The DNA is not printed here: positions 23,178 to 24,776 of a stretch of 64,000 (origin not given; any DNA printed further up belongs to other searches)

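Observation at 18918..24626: Candidate undescribed defence-like system: SIR2_2-domain protein in an operon with four tandem diverged RDD-family membrane paralogs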

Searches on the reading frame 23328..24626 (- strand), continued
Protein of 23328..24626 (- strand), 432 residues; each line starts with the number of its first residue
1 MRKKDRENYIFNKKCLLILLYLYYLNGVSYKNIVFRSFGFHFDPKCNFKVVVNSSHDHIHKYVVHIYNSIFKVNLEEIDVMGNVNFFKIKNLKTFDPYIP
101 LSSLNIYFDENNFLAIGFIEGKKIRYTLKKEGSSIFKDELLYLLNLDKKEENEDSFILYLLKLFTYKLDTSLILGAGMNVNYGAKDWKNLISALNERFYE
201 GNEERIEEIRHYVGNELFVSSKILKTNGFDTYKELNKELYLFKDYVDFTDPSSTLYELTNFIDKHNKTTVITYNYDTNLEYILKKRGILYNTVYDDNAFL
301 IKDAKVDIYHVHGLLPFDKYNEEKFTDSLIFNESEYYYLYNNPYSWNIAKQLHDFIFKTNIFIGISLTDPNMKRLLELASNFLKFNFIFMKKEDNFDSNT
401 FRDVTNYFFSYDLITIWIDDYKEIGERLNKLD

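Call 51: search_protein_families(library=padloc, proteins=[P0129, P0130, P0131, P0179, P0244, P0214, P0136, P0142], max_evalue=0.001)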
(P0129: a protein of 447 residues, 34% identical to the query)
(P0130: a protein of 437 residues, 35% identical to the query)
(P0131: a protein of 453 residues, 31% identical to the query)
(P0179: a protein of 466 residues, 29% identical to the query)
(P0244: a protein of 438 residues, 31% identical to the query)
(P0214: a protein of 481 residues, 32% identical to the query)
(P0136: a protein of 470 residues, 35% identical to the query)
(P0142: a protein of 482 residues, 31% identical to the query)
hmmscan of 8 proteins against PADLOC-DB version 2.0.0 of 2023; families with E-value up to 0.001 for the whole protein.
P0129 (447 aa): 3 families
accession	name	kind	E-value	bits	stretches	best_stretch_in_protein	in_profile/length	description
PDLC00407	ThsA1|ThsA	-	9.6e-12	42.3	1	178-445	19-273/478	STALD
PDLC00412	ThsA1|ThsA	-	3e-07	27.9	1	376-445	23-109/314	STALD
PDLC00409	ThsA1|ThsA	-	3.8e-07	27.7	0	287-412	109-230/242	STALD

P0130 (437 aa): 7 families
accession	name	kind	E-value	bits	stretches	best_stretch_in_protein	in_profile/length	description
PDLC00407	ThsA1|ThsA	-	9.5e-16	55.5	2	149-199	3-53/478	STALD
PDLC00409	ThsA1|ThsA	-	2.2e-11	41.6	1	148-198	3-53/242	STALD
PDLC03856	LmuA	-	9.5e-10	36.2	1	153-435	2-271/433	-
PDLC04166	Dsr1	-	9.8e-10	34.8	1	158-432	15-278/1227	-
PDLC00412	ThsA1|ThsA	-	8.2e-06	23.1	1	362-435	23-112/314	STALD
PDLC02183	Dsr1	-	2e-05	20.5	1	168-381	23-230/1275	-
PDLC04082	SIR2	-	0.00015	18.8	0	153-299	4-159/345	-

P0131 (453 aa): 7 families
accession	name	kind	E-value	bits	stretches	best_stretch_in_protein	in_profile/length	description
PDLC00407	ThsA1|ThsA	-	9.1e-15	52.2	2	292-450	108-273/478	STALD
PDLC04968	PDC-S25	-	2.7e-10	37.9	1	175-398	14-239/517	-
PDLC00409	ThsA1|ThsA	-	6.4e-09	33.5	1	291-417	108-230/242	STALD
PDLC04967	PDC-S25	-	8.6e-07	26.3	1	289-398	148-249/528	-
PDLC00412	ThsA1|ThsA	-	1.5e-06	25.5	1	380-450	22-109/314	STALD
PDLC05061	PDC-S65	-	0.00015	19.2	0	290-350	142-199/592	-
PDLC04084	SIR2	-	0.0008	16.8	0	278-311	170-203/414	-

P0179 (466 aa): 8 families
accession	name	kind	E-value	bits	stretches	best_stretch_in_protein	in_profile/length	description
PDLC00407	ThsA1|ThsA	-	2e-15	54.4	1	169-464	6-274/478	STALD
PDLC04968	PDC-S25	-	2e-12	44.9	1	189-464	28-303/517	-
PDLC04087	SIR2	-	6.1e-08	29.9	1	186-329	19-164/343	-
PDLC04082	SIR2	-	6.6e-08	29.8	1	184-323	16-154/345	-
PDLC02408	Aga_SIR2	-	4.9e-05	20.6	0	183-230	5-53/343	Class II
PDLC04094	SIR2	-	7.8e-05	20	1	209-318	70-170/399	-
PDLC04081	SIR2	-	0.00043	17.6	1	183-333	16-173/345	-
PDLC02183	Dsr1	-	0.00097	14.9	0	185-408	22-230/1275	-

P0244 (438 aa): 2 families
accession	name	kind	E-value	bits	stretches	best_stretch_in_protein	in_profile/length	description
PDLC04087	SIR2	-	1.4e-06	25.4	1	154-294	5-158/343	-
PDLC05061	PDC-S65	-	0.00084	16.7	0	257-310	129-180/592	-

P0214 (481 aa): 10 families
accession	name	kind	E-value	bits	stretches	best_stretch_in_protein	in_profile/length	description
PDLC00407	ThsA1|ThsA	-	4.3e-19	66.5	1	303-474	108-275/478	STALD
PDLC00412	ThsA1|ThsA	-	2.4e-11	41.3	1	380-474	12-111/314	STALD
PDLC03856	LmuA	-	1.3e-09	35.8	1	189-431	13-238/433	-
PDLC00409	ThsA1|ThsA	-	2.4e-09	34.9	1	302-426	108-227/242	STALD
PDLC04093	SIR2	-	2.4e-07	28.1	1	186-319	18-172/395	-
PDLC02183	Dsr1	-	4.8e-07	25.9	1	184-408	14-228/1275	-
PDLC02408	Aga_SIR2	-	9.3e-07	26.3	0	296-447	146-309/343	Class II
PDLC04082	SIR2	-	4e-06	24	1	190-330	15-160/345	-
PDLC04087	SIR2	-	1.3e-05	22.3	1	189-335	15-169/343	-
PDLC05061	PDC-S65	-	0.0003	18.2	0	297-322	137-163/592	-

P0136 (470 aa): 4 families
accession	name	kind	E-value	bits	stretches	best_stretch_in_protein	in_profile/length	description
PDLC00407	ThsA1|ThsA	-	3.4e-09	33.9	1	305-437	106-230/478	STALD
PDLC00409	ThsA1|ThsA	-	7.3e-08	30.1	1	295-433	97-227/242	STALD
PDLC04087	SIR2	-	3.9e-05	20.7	0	285-330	113-160/343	-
PDLC04093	SIR2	-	0.00011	19.3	0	236-325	85-174/395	-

P0142 (482 aa): 6 families
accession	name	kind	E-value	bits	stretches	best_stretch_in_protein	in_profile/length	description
PDLC00407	ThsA1|ThsA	-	8.3e-13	45.8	1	194-480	19-276/478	STALD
PDLC00409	ThsA1|ThsA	-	5.7e-09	33.7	1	182-442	9-228/242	STALD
PDLC04087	SIR2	-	8.1e-08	29.5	1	191-365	14-199/343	-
PDLC04968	PDC-S25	-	3.5e-06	24.3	1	374-429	189-244/517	-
PDLC02408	Aga_SIR2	-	5.8e-05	20.4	0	297-425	147-272/343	Class II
PDLC00412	ThsA1|ThsA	-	0.00021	18.5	0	408-479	23-111/314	STALD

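Call 67: find_homologous_proteins(query=P0131, max_evalue=1e-10)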
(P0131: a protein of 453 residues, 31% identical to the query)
Query P0131 (453 aa): 307 proteins with E <= 1e-10 among 8000 candidates; the best 120 are listed.
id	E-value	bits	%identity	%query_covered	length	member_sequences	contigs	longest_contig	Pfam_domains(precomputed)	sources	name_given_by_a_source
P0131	0.0e+0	1029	100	100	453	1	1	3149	PF13289.13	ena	-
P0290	3.2e-208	710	68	100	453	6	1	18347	PF13289.13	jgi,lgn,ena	-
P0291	2.7e-197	674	66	100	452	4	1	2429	PF13289.13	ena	-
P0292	3.8e-178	611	59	100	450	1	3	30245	PF13289.13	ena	-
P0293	1.4e-155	537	54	99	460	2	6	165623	PF13289.13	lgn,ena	-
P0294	8.3e-148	511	54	99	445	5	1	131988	PF13289.13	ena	-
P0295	1.9e-133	464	73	58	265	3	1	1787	PF13289.13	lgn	-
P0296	5.9e-119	416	45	99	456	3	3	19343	PF13289.13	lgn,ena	-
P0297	1.6e-117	411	45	99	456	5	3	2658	PF13289.13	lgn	-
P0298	4.9e-117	410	44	98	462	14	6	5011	PF13289.13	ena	-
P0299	8.8e-117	409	44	99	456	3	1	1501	PF13289.13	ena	-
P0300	1.6e-116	408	44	98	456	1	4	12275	PF13289.13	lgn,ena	-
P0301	9.9e-116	405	42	100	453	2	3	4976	PF13289.13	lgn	-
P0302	1.1e-115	405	44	99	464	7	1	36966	PF13289.13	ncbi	-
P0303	1.4e-115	405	44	98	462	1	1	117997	PF13289.13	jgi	-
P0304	6.8e-114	399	42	97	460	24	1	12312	PF13289.13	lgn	-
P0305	9.1e-114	399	43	98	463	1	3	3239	PF13289.13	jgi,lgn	jgi:hypothetical protein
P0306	9.8e-114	399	42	100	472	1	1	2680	PF13289.13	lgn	-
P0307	1.7e-113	398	43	98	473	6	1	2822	PF13289.13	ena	-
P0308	2.1e-113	398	44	99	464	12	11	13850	PF13289.13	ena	-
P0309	1.5e-112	395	41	98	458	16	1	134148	PF13289.13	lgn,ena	-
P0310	1.6e-112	395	43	97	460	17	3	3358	PF13289.13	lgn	-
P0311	2.8e-112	394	43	98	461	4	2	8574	PF13289.13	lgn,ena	-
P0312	4.3e-112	393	44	100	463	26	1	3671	PF13289.13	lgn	-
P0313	5.6e-112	393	44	98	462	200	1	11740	PF13289.13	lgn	-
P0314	1.1e-111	392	43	98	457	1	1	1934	PF13289.13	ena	-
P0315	1.6e-111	391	43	97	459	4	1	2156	PF13289.13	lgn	-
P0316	1.7e-111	391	42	98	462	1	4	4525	PF13289.13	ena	-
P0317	2.5e-111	391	43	98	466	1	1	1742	PF13289.13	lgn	-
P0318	8.6e-111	389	42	100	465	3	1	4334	PF13289.13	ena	-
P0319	2.1e-110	388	41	97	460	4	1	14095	PF13289.13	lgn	-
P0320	2.9e-110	387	44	96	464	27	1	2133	PF13289.13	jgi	-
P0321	4.5e-110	387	43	98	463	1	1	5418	PF13289.13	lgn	-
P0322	9.8e-110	386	43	100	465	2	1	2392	PF13289.13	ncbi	-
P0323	1.2e-109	385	42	97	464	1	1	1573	PF13289.13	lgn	-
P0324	1.9e-109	385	42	98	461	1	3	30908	PF13289.13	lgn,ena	-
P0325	2.3e-109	384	43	99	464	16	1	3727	PF13289.13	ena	-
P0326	2.5e-109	384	42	99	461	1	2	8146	PF13289.13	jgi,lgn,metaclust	metaclust:\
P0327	2.9e-109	384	41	98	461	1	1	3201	PF13289.13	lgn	-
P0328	3.2e-109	384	42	97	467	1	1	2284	PF13289.13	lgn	-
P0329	3.3e-109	384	42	99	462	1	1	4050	PF13289.13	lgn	-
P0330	8.5e-109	383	43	97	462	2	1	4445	PF13289.13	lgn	-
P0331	9.5e-109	382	42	98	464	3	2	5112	PF13289.13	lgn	-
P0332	1.5e-108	382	43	98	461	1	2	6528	PF13289.13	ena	-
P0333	3.0e-108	381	41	98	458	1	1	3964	PF13289.13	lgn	-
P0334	5.6e-108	380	44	97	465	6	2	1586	PF13289.13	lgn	-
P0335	1.2e-107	379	42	98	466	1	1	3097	PF13289.13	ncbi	-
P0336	2.4e-107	378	42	98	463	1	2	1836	PF13289.13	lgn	-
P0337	3.3e-107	377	43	99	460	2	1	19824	PF13289.13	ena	-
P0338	4.6e-107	377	43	98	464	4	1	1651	PF13289.13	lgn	-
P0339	1.2e-106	376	41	97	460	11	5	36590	PF13289.13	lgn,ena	-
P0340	1.4e-106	375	41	97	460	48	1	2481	PF13289.13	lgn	-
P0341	2.2e-106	375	42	97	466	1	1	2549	PF13289.13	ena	-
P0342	5.7e-105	370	43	97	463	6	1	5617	PF13289.13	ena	-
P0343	9.0e-105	369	42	97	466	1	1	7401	PF13289.13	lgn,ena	-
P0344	9.7e-105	369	42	97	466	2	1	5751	PF13289.13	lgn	-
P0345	9.9e-105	369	41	98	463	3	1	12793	PF13289.13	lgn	-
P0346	1.1e-104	369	42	98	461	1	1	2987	PF13289.13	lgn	-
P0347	1.5e-104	369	41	98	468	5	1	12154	PF13289.13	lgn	-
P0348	5.8e-104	367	42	98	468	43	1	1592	PF13289.13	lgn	-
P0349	1.1e-103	366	41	97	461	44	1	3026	PF13289.13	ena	-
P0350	2.1e-103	365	40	100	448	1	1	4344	PF13289.13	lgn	-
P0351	2.5e-103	365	41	97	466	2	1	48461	PF13289.13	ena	-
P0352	1.3e-102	362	42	97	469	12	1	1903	PF13289.13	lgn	-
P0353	2.5e-102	361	40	100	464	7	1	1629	PF13289.13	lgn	-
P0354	1.9e-101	358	42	97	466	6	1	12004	PF13289.13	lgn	-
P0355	4.5e-101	357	42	97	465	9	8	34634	PF13289.13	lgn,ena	-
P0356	4.9e-101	357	40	98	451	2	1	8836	PF13289.13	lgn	-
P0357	5.8e-101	357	42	97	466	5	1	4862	PF13289.13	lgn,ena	-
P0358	6.4e-101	357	42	97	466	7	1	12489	PF13289.13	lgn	-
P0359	1.8e-100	355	42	97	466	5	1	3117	PF13289.13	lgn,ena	-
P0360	2.3e-100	355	45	79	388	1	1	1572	PF13289.13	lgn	-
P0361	8.6e-100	353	41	98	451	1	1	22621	PF13289.13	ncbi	ncbi:MAG: SIR2 family protein [Emergencia sp.]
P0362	2.7e-99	351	38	100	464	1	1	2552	PF13289.13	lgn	-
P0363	6.4e-98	347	49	73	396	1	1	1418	PF13289.13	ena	-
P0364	9.8e-97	343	41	97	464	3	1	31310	PF13289.13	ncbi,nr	ncbi:MAG: SIR2 family protein [Clostridia bacterium]|nr:SIR2 family protein [Clostridia bacterium]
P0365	1.1e-96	343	39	98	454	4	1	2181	PF13289.13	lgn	-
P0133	9.9e-96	339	40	98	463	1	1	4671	PF13289.13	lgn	-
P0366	1.4e-95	339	37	99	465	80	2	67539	PF13289.13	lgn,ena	-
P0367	5.9e-95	337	39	97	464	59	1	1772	PF13289.13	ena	-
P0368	1.9e-94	335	42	87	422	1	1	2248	PF13289.13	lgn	-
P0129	4.3e-94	334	44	77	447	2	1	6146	PF13289.13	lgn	-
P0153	4.3e-92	327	40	98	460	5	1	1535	PF13289.13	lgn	-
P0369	4.3e-92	327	51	64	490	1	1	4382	PF13289.13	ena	-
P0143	4.1e-91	324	53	61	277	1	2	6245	PF13289.13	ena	-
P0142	3.0e-89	318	37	98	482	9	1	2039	PF13289.13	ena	-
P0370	3.1e-89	318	37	98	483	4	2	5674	PF13289.13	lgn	-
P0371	3.5e-89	318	42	87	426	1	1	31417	PF13289.13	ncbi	-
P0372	1.0e-86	310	41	79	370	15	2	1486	PF13289.13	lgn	-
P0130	2.6e-86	308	38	100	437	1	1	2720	PF13289.13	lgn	-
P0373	9.6e-83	297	39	87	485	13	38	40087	PF13289.13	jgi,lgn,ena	-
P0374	2.4e-82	295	34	97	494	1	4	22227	PF13289.13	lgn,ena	-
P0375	4.9e-80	288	35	96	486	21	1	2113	PF13289.13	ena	-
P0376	5.0e-80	288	35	99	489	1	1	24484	PF13289.13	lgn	-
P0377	1.4e-79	286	38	86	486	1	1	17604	PF13289.13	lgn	-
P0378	1.1e-78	283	35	96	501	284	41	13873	PF13289.13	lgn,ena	-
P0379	9.4e-78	280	35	98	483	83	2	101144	PF13289.13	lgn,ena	-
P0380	2.5e-77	279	43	64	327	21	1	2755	PF13289.13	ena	-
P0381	7.0e-77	277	34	99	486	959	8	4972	PF13289.13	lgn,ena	-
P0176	6.0e-76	274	33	98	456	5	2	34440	PF13289.13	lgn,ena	-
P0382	1.1e-75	273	35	98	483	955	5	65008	PF13289.13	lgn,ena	-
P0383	1.8e-73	266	40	78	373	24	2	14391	PF13289.13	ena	-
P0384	9.9e-71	257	39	73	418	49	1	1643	PF13289.13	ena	-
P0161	5.8e-70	255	38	85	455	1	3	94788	PF13289.13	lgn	-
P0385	1.0e-69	254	33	100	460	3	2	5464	PF13289.13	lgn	-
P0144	5.0e-67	245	36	86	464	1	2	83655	PF13289.13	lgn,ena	-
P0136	2.7e-63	233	38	73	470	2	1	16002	PF13289.13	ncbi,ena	ncbi:MAG TPA: SIR2 family protein [Lachnospiraceae bacterium]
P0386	4.1e-63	232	33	98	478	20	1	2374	PF13289.13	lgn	-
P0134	5.2e-63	232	35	99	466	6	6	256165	PF13289.13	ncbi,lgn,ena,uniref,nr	ncbi:SIR2 family protein [Abiotrophia defectiva]|uniref:SIR2 family protein n=1 Tax=Abiotrophia defe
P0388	4.5e-62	229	36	100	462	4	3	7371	PF13289.13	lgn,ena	-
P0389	2.6e-61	226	37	88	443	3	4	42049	PF13289.13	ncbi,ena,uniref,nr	ncbi:SIR2 family protein [uncultured Granulicatella sp.]|uniref:SIR2 family protein n=1 Tax=uncultur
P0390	7.4e-61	225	38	81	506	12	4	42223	PF13289.13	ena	-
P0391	7.4e-61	225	34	85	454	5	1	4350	PF13289.13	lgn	-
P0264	2.2e-60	223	34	91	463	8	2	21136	PF13289.13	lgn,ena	-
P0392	2.4e-60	223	36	71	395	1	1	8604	PF13289.13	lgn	-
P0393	2.5e-60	223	35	99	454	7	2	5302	PF13289.13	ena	-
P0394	3.0e-60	223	40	71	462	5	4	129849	PF13289.13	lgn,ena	-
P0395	1.9e-59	220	34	99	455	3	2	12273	PF13289.13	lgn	-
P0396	6.6e-59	218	38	78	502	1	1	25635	PF13289.13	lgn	-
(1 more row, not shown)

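Call 68: find_encoding_contigs(protein=P0134, flank=8000, max_places=2)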
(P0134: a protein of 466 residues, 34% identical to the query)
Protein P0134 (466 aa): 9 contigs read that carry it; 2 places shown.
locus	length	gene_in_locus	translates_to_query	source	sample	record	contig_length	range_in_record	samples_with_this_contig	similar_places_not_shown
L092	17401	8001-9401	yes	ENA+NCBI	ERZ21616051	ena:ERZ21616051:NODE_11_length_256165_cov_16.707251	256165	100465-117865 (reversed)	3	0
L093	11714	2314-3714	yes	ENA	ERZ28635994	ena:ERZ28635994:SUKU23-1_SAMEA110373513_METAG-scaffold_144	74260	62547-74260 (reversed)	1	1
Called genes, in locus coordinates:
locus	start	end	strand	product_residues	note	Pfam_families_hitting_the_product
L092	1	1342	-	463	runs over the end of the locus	PF00890:FAD_binding_2, PF01134:GIDA (faint), PF01266:DAO (weak), PF01946:Thi4 (faint), PF03486:HI0933_like, PF12831:FAD_oxidored, PF13450:NAD_binding_8 (weak), PF22780:HI0933_like_1st, +1 more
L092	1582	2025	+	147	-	PF00572:Ribosomal_L13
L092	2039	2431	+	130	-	PF00380:Ribosomal_S9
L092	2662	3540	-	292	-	PF00126:HTH_1, PF03466:LysR_substrate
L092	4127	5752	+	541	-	PF00390:malic, PF03949:Malic_M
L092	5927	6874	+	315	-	PF03547:Mem_trans, PF01758:SBF (weak)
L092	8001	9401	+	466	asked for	PF13289:SIR2_2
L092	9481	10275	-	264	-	PF12679:ABC2_membrane_2, PF10920:DUF2705 (weak), PF12730:ABC2_membrane_4, PF13346:ABC2_membrane_5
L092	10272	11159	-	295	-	PF00005:ABC_tran, PF13304:AAA_21, PF13732:DrrA1-3_C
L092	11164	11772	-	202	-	PF00440:TetR_N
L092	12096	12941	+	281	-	PF00165:HTH_AraC (faint), PF12833:HTH_18, PF06445:GyrI-like, PF14526:Cass2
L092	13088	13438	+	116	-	-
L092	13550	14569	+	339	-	PF03180:Lipoprotein_9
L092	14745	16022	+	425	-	PF00275:EPSP_synthase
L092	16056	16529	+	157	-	PF04073:tRNA_edit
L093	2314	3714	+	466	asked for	PF13289:SIR2_2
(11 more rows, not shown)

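Call 69: find_encoding_contigs(protein=P0293, flank=8000, max_places=2)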
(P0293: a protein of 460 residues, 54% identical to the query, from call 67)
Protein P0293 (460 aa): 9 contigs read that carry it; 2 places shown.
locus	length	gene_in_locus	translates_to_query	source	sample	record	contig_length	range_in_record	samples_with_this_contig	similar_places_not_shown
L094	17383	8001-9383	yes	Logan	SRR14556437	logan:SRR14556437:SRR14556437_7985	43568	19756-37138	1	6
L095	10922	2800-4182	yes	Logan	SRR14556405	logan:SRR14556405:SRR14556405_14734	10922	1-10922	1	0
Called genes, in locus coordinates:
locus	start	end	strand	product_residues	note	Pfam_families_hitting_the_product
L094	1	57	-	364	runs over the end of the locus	PF01381:HTH_3 (weak), PF10463:Peptidase_U49 (weak)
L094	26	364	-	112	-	-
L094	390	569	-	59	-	-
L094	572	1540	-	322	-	PF11185:DUF2971 (weak)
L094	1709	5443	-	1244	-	PF20720:nSTAND3 (weak), PF25199:nSTAND_NTPase5 (weak)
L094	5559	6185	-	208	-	PF13707:RloB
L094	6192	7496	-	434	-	PF02463:SMC_N (faint), PF13175:AAA_15 (faint), PF13304:AAA_21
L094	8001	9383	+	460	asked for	PF13289:SIR2_2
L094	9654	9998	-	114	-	PF16363:GDP_Man_Dehyd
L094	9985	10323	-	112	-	PF01370:Epimerase, PF16363:GDP_Man_Dehyd, PF02719:Polysacc_synt_2, PF04321:RmlD_sub_bind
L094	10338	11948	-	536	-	PF02463:SMC_N (faint), PF13175:AAA_15, PF13476:AAA_23 (weak), PF13175:AAA_15, PF13304:AAA_21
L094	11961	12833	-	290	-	PF02086:MethyltransfD12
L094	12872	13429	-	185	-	-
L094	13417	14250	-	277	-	-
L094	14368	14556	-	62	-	-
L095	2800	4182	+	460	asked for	PF13289:SIR2_2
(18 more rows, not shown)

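Call 70: find_encoding_contigs(protein=P0309, flank=8000, max_places=1)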
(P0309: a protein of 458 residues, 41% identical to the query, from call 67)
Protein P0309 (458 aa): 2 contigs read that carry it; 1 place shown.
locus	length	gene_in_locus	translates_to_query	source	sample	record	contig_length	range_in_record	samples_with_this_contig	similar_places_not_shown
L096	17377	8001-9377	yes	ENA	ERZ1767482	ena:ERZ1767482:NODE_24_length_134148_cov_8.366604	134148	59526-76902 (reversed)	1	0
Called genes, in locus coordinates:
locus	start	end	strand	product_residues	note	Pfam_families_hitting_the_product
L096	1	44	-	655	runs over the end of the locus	PF00270:DEAD (faint), PF04851:ResIII, PF17757:UvrB_inter, PF27431:UvrB_3rd, PF00271:Helicase_C, PF12344:UvrB, PF02151:UVR (weak)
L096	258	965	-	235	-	PF00589:Phage_integrase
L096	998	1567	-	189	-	PF14659:Phage_int_SAM_3, PF22022:Phage_int_M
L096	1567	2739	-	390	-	PF00589:Phage_integrase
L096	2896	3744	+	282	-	PF01381:HTH_3, PF13151:DUF3990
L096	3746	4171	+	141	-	-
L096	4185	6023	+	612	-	PF02463:SMC_N, PF11398:DUF2813 (weak), PF13175:AAA_15, PF13476:AAA_23, PF13304:AAA_21, PF13175:AAA_15, PF11398:DUF2813 (weak), PF20469:OLD-like_TOPRIM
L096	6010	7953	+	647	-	PF13604:AAA_30 (faint), PF00580:UvrD-helicase, PF13245:AAA_19, PF13361:UvrD_C (weak)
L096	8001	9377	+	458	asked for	PF13289:SIR2_2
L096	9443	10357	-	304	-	PF02899:Phage_int_SAM_1, PF13495:Phage_int_SAM_4, PF00589:Phage_integrase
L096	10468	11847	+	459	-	PF13289:SIR2_2, PF18185:STALD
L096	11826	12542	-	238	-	PF13676:TIR_2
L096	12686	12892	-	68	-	PF12728:HTH_17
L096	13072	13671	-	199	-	-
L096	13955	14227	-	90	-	PF04851:ResIII, PF00270:DEAD (weak)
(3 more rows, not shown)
